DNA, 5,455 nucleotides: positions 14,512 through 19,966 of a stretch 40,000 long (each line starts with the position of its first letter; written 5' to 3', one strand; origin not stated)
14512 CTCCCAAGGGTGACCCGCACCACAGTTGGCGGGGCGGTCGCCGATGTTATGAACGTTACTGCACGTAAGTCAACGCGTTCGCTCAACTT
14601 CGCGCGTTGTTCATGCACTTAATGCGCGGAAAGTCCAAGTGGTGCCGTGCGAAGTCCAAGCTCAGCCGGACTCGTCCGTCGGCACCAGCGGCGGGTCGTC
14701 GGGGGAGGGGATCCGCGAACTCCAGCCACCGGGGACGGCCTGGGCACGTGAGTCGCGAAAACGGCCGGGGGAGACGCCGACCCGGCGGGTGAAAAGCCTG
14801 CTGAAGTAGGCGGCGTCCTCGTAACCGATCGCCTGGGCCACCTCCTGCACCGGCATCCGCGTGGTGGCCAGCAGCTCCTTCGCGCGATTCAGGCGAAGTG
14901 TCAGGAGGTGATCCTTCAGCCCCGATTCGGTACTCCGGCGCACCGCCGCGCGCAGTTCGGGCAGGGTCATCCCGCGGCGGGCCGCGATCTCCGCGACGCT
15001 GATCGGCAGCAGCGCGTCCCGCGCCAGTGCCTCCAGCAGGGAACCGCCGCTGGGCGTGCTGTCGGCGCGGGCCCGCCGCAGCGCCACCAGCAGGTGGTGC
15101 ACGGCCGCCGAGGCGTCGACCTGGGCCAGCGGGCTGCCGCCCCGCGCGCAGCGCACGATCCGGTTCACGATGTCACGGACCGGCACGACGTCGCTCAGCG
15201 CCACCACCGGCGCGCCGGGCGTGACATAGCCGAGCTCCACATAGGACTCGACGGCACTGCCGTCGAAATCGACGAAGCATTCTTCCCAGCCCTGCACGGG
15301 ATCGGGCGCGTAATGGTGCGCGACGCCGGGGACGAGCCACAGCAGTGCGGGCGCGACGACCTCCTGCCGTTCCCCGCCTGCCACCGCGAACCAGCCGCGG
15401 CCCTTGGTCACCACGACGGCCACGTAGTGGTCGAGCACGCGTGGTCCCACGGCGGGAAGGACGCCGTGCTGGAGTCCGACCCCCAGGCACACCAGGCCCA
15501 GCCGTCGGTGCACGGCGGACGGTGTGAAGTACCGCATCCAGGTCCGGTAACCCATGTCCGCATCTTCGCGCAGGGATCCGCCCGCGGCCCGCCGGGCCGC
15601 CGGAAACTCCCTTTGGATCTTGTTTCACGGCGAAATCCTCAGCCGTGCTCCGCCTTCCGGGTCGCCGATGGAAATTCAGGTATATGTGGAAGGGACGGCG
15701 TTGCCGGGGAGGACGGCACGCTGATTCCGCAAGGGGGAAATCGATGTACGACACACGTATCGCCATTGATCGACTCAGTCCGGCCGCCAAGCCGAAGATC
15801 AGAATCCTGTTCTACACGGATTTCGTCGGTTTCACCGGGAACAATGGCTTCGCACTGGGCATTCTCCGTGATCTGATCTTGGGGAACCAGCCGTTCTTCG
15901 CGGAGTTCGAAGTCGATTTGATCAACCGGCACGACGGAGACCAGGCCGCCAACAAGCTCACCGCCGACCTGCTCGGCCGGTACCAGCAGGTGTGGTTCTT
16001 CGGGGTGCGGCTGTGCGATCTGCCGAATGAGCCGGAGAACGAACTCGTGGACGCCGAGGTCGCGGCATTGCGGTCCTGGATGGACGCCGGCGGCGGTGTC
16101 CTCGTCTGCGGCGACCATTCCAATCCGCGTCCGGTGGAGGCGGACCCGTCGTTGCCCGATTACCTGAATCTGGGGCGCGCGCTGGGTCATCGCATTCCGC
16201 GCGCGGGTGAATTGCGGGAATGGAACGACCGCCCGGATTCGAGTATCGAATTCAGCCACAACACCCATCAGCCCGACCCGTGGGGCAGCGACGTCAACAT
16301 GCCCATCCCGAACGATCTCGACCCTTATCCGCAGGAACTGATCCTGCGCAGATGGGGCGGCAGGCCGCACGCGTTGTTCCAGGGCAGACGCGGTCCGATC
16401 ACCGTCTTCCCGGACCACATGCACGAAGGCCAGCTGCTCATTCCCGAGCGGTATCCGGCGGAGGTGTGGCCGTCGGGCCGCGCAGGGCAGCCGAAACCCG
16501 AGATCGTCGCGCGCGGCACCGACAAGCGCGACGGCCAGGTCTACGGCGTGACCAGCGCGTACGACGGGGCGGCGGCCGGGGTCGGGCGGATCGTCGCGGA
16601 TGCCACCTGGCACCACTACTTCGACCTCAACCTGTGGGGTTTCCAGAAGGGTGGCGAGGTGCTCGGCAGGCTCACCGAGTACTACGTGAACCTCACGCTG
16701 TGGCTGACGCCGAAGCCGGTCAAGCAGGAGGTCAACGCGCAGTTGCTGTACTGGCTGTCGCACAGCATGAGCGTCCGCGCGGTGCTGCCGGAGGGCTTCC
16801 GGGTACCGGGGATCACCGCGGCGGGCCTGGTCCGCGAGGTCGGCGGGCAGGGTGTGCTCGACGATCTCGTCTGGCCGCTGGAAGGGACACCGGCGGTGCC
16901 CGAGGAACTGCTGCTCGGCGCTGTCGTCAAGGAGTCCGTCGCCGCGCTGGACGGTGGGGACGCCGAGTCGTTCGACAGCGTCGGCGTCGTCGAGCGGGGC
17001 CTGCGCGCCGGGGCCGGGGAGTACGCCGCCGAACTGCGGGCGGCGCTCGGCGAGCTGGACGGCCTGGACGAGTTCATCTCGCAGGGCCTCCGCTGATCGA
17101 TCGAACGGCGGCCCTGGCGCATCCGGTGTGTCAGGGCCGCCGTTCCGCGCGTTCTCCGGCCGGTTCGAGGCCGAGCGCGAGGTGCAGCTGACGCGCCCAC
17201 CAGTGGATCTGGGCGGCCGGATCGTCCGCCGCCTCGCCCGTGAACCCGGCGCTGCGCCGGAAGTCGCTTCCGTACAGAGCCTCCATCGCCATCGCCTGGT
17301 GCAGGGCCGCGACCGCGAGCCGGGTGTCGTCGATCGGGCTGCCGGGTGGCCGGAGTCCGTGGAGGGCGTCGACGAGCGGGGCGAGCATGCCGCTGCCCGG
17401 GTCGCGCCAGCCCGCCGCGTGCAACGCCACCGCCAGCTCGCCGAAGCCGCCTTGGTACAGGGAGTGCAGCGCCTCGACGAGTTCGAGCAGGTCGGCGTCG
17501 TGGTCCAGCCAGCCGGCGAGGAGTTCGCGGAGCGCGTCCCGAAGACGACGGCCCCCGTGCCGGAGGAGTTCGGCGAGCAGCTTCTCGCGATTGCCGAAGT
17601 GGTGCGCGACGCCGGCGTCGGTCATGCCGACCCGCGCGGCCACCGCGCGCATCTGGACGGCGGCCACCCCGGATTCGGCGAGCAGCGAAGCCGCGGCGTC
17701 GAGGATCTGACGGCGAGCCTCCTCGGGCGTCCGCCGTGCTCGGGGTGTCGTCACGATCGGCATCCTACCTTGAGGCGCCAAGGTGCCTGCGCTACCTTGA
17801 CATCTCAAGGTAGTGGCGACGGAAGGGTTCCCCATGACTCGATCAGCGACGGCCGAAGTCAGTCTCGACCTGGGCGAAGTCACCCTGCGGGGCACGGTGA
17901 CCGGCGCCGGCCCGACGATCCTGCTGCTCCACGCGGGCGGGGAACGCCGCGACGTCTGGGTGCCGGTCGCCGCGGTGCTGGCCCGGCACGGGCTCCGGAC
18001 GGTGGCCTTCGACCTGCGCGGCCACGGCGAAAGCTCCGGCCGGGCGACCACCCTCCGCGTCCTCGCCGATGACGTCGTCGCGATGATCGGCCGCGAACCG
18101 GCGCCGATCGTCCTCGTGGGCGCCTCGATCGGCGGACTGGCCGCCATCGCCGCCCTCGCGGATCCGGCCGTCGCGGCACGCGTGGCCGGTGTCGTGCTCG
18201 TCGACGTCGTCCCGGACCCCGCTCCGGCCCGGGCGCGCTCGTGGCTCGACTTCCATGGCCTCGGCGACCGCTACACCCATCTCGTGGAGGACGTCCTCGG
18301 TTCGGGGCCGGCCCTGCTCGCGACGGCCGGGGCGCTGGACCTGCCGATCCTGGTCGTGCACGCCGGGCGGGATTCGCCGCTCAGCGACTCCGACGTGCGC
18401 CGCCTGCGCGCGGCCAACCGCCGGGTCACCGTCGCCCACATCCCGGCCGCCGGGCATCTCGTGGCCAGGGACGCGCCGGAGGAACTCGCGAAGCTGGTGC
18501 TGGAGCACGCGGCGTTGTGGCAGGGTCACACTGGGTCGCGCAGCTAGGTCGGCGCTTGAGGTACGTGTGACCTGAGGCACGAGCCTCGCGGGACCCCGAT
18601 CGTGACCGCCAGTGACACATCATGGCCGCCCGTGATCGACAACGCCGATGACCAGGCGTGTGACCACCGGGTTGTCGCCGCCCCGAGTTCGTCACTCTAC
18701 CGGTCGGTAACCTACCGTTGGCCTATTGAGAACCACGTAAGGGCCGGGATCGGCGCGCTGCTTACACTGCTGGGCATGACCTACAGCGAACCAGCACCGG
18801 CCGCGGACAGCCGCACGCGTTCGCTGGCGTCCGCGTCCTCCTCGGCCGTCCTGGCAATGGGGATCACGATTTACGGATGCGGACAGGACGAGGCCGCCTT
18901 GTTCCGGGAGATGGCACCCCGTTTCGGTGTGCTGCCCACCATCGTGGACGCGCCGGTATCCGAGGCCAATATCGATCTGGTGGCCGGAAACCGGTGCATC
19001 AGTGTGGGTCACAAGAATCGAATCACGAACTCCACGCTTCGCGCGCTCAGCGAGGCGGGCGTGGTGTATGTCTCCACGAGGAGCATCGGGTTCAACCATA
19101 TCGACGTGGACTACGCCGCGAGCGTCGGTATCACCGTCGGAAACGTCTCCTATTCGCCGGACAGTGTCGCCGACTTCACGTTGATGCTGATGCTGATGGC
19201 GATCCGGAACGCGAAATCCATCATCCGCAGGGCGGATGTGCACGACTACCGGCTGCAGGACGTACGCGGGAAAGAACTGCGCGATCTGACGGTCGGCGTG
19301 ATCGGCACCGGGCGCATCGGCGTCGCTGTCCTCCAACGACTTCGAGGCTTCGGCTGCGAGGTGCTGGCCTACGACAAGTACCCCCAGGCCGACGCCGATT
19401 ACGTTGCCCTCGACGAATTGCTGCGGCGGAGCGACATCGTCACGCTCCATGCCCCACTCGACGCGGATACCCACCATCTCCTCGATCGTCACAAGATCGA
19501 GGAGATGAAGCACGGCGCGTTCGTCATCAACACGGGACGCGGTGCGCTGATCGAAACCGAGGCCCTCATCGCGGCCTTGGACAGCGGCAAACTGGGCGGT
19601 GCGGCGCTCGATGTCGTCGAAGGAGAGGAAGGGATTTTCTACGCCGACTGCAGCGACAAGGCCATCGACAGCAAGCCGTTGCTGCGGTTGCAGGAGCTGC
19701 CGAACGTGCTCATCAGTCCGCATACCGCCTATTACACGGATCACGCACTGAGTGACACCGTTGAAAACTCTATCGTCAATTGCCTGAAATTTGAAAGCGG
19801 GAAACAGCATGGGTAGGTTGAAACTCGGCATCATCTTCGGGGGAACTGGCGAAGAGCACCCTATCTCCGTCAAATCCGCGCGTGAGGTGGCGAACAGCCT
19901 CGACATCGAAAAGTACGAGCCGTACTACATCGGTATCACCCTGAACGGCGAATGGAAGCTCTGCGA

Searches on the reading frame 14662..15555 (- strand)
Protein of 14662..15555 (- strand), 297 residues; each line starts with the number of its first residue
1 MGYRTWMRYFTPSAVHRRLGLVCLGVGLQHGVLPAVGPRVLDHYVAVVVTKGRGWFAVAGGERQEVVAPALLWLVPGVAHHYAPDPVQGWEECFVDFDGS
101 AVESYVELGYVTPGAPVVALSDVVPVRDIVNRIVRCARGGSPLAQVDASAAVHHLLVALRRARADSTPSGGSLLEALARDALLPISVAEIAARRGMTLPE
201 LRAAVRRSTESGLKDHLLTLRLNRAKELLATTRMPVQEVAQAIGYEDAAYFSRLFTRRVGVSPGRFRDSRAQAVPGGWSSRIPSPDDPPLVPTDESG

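Call 13: search_protein_families(library=pfam, proteins=[window:14662-15555:-])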
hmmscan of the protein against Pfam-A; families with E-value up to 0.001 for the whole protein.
window:14662-15555:- (297 aa): 3 families
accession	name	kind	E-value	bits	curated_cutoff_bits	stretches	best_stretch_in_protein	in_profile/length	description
PF12833.13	HTH_18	-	5.8e-18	65.4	33.6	1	190-268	1-79/80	Helix-turn-helix domain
PF02311.25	AraC_binding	-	6.8e-13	49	21.1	1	35-156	15-135/135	AraC-like ligand binding domain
PF00165.29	HTH_AraC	-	1.1e-07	32.2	26.6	1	230-267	2-41/42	Bacterial regulatory helix-turn-helix proteins, AraC family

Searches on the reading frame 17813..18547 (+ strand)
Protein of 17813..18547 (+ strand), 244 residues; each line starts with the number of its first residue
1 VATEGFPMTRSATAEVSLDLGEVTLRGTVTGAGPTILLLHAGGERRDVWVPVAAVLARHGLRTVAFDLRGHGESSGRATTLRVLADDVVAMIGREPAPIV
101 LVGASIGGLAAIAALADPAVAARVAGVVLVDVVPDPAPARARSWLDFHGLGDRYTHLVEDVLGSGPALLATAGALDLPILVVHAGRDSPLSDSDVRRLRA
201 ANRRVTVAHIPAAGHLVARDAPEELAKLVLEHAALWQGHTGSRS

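Call 13: search_protein_families(library=pfam, proteins=[window:17813-18547:+])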
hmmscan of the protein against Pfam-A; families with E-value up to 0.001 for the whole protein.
window:17813-18547:+ (244 aa): 3 families
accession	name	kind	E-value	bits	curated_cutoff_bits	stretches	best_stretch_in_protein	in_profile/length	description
PF00561.26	Abhydrolase_1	-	4.9e-18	66.1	25.8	1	34-137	1-106/245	alpha/beta hydrolase fold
PF12697.13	Abhydrolase_6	-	3.2e-17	64.4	26.3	1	36-227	1-216/217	Alpha/beta hydrolase family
PF12146.15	Hydrolase_4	-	1.7e-15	57.4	27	1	35-130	6-107/239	Serine aminopeptidase, S33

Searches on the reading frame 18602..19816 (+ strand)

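Call 13: search_protein_families(library=pfam, proteins=[window:18602-19816:+])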
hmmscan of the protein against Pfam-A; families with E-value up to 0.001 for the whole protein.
window:18602-19816:+ (404 aa): 2 families
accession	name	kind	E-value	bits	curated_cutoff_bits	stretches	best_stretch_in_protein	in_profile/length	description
PF02826.25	2-Hacid_dh_C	-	1.1e-51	175.1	25.1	1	194-376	1-178/178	D-isomer specific 2-hydroxyacid dehydrogenase, NAD binding domain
PF00389.36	2-Hacid_dh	-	3.2e-17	62.9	24.6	1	112-402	22-128/134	D-isomer specific 2-hydroxyacid dehydrogenase, catalytic domain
